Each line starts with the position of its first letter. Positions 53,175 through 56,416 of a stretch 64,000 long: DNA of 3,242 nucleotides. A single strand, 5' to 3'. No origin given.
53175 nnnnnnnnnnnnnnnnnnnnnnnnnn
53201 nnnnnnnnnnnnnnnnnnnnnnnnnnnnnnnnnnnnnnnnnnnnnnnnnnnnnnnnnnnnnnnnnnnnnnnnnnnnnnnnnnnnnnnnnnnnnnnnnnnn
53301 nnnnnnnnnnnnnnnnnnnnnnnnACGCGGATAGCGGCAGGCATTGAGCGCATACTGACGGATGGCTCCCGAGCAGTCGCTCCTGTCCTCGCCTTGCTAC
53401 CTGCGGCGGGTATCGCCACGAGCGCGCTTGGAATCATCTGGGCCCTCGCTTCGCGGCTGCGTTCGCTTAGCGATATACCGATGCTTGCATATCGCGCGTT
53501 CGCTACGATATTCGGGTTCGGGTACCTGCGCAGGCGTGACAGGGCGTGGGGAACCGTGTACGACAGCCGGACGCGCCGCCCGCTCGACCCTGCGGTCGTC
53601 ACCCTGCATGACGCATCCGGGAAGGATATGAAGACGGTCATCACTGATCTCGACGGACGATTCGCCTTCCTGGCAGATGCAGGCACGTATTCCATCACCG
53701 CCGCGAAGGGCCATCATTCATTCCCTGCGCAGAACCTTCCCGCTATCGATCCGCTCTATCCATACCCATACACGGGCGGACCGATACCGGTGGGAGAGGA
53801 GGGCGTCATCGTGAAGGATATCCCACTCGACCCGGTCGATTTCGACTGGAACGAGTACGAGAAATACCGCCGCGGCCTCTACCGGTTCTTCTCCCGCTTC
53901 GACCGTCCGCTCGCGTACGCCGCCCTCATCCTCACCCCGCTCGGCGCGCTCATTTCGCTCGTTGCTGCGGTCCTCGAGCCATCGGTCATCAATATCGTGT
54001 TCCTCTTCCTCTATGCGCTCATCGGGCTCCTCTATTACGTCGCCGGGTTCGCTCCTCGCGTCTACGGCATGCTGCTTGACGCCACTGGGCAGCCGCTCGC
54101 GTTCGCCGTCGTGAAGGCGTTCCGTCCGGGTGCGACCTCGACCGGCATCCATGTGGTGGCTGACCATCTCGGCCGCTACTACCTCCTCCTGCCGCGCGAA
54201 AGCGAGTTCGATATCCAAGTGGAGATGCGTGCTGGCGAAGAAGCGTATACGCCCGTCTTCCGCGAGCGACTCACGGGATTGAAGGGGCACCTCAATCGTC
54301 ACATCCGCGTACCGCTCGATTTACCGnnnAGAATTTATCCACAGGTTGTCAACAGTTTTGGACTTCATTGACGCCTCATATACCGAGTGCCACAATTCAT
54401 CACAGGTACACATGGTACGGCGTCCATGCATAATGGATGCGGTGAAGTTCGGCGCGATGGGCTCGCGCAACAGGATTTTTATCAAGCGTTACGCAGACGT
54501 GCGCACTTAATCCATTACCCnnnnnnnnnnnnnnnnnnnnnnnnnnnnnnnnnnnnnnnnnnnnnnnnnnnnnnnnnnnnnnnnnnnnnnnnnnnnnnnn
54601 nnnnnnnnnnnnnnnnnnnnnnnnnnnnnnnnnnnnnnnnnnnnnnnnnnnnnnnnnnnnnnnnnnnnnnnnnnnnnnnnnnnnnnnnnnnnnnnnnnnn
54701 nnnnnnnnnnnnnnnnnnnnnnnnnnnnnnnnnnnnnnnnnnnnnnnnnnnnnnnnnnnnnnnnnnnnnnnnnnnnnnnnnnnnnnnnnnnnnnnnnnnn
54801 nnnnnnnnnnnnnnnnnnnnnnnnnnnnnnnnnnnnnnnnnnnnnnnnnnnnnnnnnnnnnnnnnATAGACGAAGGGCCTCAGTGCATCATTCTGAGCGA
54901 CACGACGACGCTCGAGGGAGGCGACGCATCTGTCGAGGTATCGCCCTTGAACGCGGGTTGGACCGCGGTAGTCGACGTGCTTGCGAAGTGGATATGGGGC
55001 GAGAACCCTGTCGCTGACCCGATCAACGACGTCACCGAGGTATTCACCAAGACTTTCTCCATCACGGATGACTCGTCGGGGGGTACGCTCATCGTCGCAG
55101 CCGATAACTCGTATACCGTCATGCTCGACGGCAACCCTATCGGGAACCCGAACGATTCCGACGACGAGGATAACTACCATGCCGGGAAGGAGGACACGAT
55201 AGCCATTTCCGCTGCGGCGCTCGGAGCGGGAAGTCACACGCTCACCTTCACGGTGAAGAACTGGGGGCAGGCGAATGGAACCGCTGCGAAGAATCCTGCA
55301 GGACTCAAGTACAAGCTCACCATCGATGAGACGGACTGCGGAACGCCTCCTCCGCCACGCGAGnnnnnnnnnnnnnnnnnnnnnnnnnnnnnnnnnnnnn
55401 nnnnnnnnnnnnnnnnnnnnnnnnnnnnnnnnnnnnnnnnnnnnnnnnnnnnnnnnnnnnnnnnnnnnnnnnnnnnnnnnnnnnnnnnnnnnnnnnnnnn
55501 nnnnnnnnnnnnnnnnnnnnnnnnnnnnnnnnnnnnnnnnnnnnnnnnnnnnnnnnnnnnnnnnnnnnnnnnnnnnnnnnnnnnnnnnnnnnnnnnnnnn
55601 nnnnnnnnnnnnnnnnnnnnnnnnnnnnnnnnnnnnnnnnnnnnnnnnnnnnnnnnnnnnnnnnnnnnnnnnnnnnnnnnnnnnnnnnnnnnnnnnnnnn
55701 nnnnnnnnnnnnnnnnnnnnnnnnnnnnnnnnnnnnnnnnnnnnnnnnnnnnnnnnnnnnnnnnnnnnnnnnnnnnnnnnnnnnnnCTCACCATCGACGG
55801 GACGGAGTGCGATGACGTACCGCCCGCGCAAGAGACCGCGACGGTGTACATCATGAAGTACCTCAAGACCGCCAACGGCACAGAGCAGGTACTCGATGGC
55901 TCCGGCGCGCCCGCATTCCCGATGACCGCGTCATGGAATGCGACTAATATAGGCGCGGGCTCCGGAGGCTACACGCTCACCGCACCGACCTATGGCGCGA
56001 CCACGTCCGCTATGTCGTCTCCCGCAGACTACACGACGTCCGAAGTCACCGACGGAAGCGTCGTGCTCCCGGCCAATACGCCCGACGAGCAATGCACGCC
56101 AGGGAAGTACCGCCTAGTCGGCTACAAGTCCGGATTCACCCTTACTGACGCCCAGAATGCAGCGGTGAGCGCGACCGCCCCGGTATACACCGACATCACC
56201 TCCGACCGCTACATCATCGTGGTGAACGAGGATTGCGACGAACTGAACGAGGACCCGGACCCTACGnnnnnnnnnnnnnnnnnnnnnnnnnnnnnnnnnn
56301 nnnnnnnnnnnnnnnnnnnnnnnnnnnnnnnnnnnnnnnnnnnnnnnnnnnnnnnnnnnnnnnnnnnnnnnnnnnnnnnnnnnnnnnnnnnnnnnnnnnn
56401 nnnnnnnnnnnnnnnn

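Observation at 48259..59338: Eleven-kb cluster of giant secreted proteins built from GLUG, CarboxypepD_reg, Fn3, PG-binding, CAP and DUF192 modules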

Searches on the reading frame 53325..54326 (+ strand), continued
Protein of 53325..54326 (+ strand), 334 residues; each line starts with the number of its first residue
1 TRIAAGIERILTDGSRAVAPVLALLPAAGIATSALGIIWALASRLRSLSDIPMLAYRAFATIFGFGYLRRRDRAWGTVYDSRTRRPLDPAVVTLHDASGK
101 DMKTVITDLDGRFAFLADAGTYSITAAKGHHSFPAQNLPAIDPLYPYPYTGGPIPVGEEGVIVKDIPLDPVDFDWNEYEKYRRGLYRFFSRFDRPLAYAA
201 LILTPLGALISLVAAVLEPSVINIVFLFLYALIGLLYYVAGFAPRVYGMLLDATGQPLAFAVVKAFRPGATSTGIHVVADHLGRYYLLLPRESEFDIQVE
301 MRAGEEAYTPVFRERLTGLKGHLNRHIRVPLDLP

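Call 60: fold_search(model_id=the predicted structure, library=pdb)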
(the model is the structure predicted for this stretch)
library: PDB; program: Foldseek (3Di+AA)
matches with E <= 10: 826; with E <= 0.001: 6
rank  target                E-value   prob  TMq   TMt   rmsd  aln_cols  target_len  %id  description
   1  6fwv_B                4.5e-05  1.00  0.22  0.14  15.9       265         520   12  The Bacillus anthracis TIE protein (released 2018-08-08)
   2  6fwv_A                5.1e-05  1.00  0.22  0.14  15.8       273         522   11  The Bacillus anthracis TIE protein (released 2018-08-08)
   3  4oq1                  8.0e-05  1.00  0.19  0.19  15.0       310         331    9  Structure of the Streptococcal ancillary pilin (released 2014-04-23)
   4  10ps                  1.2e-04  1.00  0.21  0.13  15.5       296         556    8  Crystal structure of SdrD A2-A3-B1-B2 domains from Staphylococcus aureus JH1 (released 2026-02-11)
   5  1qmu_A                7.9e-04  1.00  0.21  0.19   2.9        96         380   21  Duck carboxypeptidase D domain II (released 2000-10-13)
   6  8bdw_H                9.4e-04  1.00  0.21  0.62   5.5       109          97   25  Crystal structure of CnaB2 domain from Lactobacillus plantarum (released 2023-02-22)
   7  9c7u_B                1.2e-03  0.99  0.20  0.34  18.2       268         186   11  Structure of the human truncated BOS complex in GDN (released 2024-08-21)
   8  5aq0_B                1.5e-03  1.00  0.18  0.69   5.2       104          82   21  The structure of the Transthyretin-like domain of the first catalytic domain of the HUMAN Carboxypeptidase D (released 2016-09-28)
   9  8bdw_A                1.9e-03  1.00  0.21  0.67   4.7       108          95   23  Crystal structure of CnaB2 domain from Lactobacillus plantarum (released 2023-02-22)
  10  2h0e_B                2.4e-03  1.00  0.19  0.48   5.7       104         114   22  Crystal Structure of PucM in the absence of substrate (released 2006-06-27)
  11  5ek8                  3.1e-03  0.54  0.17  0.09  23.4       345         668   15  Crystal structure of a 9R-lipoxygenase from Cyanothece PCC8801 at 2.7 Angstroms (released 2015-12-23)
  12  4q14_A                4.4e-03  1.00  0.19  0.47   5.3       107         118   20  Crystal structure of 5-hydroxyisourate hydrolase from Brucella melitensis (released 2014-05-21)
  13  2g2n_A                4.7e-03  0.99  0.19  0.44   5.6       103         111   21  Crystal Structure of E.coli transthyretin-related protein with bound Zn (released 2006-12-12)
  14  3e8v                  6.3e-03  1.00  0.20  0.68   3.1        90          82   20  Crystal structure of a possible transglutaminase-family protein proteolytic fragment from Bacteroides fragilis (released 2008-09-02)
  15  2h0e_A                6.3e-03  1.00  0.19  0.50   5.6       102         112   22  Crystal Structure of PucM in the absence of substrate (released 2006-06-27)
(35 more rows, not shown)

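Call 63: find_related_loci(query=A3, collection=metagenome_contigs, flank=10000)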
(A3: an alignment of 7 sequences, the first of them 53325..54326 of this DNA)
Query A3 (334 aa) in metagenome_contigs; peptide patterns used: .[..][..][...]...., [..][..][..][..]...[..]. (x = any residue, [..] = any of these).
132 stretches matched a pattern; 42 encode a relative of the query (tblastn E <= 1e-3); 42 distinct loci.
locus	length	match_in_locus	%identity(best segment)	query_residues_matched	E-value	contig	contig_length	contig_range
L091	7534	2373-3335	37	16-329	4e-58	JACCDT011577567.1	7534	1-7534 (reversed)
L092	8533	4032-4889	40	47-330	1e-57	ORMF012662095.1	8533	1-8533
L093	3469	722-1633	38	33-329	2e-57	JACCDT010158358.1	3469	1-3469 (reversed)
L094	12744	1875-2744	38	41-329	1e-56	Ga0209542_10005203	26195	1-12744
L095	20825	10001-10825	40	51-324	8e-56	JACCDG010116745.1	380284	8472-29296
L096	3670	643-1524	37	29-322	4e-55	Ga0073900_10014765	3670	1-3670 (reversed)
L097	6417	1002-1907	36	28-329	1e-54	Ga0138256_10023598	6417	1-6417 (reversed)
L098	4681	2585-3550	34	25-332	2e-53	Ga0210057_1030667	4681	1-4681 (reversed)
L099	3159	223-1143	35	16-326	1e-52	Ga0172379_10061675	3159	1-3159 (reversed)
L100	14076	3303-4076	37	51-308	2e-51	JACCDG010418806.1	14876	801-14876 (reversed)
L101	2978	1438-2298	33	42-329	5e-51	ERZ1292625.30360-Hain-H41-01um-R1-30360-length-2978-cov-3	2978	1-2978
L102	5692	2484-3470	36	2-330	6e-51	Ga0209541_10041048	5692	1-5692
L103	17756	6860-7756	34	11-313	4e-51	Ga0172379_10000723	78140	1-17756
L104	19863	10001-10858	36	58-332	8e-51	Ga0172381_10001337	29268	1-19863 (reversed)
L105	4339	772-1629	35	47-329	2e-50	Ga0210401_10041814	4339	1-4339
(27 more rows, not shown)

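Call 68: search_protein_families(library=pfam, alignment_id=A5, max_evalue=0.001)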
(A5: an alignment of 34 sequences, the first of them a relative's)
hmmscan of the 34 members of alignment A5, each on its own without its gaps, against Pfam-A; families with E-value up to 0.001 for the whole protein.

A. member 1, P0122 (1682 aa): 2 families
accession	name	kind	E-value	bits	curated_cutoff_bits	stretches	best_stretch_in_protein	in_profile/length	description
PF07581.17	Glug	-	1.3e-05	25.7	20.5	0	266-288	5-28/28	The GLUG motif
PF05342.19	Peptidase_M26_N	-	0.00016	21.4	27.7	0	460-563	144-239/250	M26 IgA1-specific Metallo-endopeptidase N-terminal region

B. families by the number of members that match (of 34 scanned): 51 families (the first 25 are shown)
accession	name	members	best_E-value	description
PF13715.12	CarbopepD_reg_2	21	1.6e-08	CarboxypepD_reg-like domain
PF13620.12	CarboxypepD_reg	20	7.8e-16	Carboxypeptidase regulatory-like domain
PF17210.9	SdrD_B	12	5.1e-13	SdrD B-like domain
PF01436.27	NHL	7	8.1e-71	NHL repeat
PF08450.18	SGL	7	3.1e-18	SMP-30/Gluconolactonase/LRE-like region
PF25021.1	TEN_NHL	5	1.2e-17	Teneurin NHL domain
PF00041.27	fn3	5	4.3e-13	Fibronectin type III domain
PF16656.11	Pur_ac_phosph_N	5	7e-09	Purple acid Phosphatase, N-terminal domain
PF22701.2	Mala_s_1-like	5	1.1e-06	Mal s 1 allergenic protein-like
PF01731.26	Arylesterase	4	1.4e-20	Arylesterase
PF06739.17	SBBP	4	3.2e-12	Beta-propeller repeat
PF13449.12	Phytase-like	4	5.4e-07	Esterase-like activity of phytase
PF07210.18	DUF1416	4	2.9e-05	Protein of unknown function (DUF1416)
PF17170.10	DUF5128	3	4.3e-15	6-bladed beta-propeller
PF24684.1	Vgb_lyase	2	4.8e-28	Virginiamycin B lyase family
PF07581.17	Glug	2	1.3e-05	The GLUG motif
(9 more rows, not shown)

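Call 73: search_protein_families(library=pfam, alignment_id=A4, max_evalue=0.001)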
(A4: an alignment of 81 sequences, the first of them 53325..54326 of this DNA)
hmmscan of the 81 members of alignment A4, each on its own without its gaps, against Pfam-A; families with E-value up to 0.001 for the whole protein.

A. member 1, window:53325-54326:+ (334 aa): 2 families
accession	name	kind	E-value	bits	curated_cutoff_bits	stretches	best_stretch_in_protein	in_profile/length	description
PF13620.12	CarboxypepD_reg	-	2e-14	54.1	32.3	1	76-130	4-59/82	Carboxypeptidase regulatory-like domain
PF13715.12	CarbopepD_reg_2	-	2.3e-05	24.8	32.2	0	76-125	3-49/88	CarboxypepD_reg-like domain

B. families by the number of members that match (of 81 scanned): 13 families
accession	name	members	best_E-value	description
PF13620.12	CarboxypepD_reg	73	4.4e-17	Carboxypeptidase regulatory-like domain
PF13715.12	CarbopepD_reg_2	69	1.2e-10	CarboxypepD_reg-like domain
PF17210.9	SdrD_B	37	6.1e-08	SdrD B-like domain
PF23194.1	NOMO_5th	20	1.8e-09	NOMO fifth transthyretin-like domain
PF07210.18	DUF1416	10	5.6e-08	Protein of unknown function (DUF1416)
PF00041.27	fn3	4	1.2e-09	Fibronectin type III domain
PF17802.7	SpaA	3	0.00061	Prealbumin-like fold domain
PF16403.11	Bact_surface_Ig-like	1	1.1e-45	Bacterial surface protein, Ig-like domain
PF05887.16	Trypan_PARP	1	2.7e-09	Procyclic acidic repetitive protein (PARP)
PF13205.12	Big_5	1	1.5e-07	Bacterial Ig-like domain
PF00963.24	Cohesin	1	1.9e-05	Cohesin domain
PF08400.16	phage_tail_N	1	3.2e-05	Prophage tail fibre N-terminal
PF22904.2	NOMO1-like_2nd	1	0.00039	BOS complex subunit NOMO1-like, second beta sandwich domain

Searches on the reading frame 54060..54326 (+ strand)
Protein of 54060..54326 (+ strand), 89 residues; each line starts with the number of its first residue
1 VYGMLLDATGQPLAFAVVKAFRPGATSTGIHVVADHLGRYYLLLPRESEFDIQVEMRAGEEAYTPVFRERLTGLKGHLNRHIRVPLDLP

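Call 91: search_protein_families(library=pfam, proteins=[window:54060-54326:+], max_evalue=1)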
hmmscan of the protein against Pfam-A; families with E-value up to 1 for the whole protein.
window:54060-54326:+ (89 aa): 2 families
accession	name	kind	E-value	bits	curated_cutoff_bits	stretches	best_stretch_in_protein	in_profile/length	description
PF13620.12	CarboxypepD_reg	-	0.00031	21.5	32.3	1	1-59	2-59/82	Carboxypeptidase regulatory-like domain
PF13715.12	CarbopepD_reg_2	-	0.26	11.8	32.2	1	3-56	3-52/88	CarboxypepD_reg-like domain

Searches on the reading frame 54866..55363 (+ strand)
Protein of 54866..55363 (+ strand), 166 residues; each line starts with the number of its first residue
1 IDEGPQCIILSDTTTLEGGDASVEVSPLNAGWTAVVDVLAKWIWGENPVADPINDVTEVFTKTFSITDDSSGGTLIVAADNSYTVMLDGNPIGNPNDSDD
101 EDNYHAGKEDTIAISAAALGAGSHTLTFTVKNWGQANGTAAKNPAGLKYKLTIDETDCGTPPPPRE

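Call 91: search_protein_families(library=pfam, proteins=[window:54866-55363:+], max_evalue=1)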
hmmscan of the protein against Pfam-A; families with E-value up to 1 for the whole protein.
window:54866-55363:+ (166 aa): 2 families
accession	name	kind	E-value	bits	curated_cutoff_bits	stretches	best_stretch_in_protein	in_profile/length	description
PF20759.2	DUF6835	-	0.099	13.6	27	1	32-50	46-64/64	Domain of unknown function (DUF6835)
PF23238.1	DUF7068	-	0.15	12.6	27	1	85-109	33-57/65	Domain of unknown function (DUF7068)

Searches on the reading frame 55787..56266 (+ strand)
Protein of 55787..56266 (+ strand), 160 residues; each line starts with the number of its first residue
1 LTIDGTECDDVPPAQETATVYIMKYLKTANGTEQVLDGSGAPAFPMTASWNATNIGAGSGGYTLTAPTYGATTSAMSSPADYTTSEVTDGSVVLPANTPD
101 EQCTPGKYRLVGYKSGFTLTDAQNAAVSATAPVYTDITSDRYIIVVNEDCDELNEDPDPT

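Call 91: search_protein_families(library=pfam, proteins=[window:55787-56266:+], max_evalue=1)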
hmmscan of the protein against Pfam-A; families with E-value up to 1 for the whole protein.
window:55787-56266:+ (160 aa): 1 family
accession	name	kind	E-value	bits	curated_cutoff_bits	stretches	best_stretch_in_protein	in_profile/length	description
PF21618.2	OST_P1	-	0.19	12.6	27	1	103-157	21-73/93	Oligosaccharyl transferase, Peripheral 1 domain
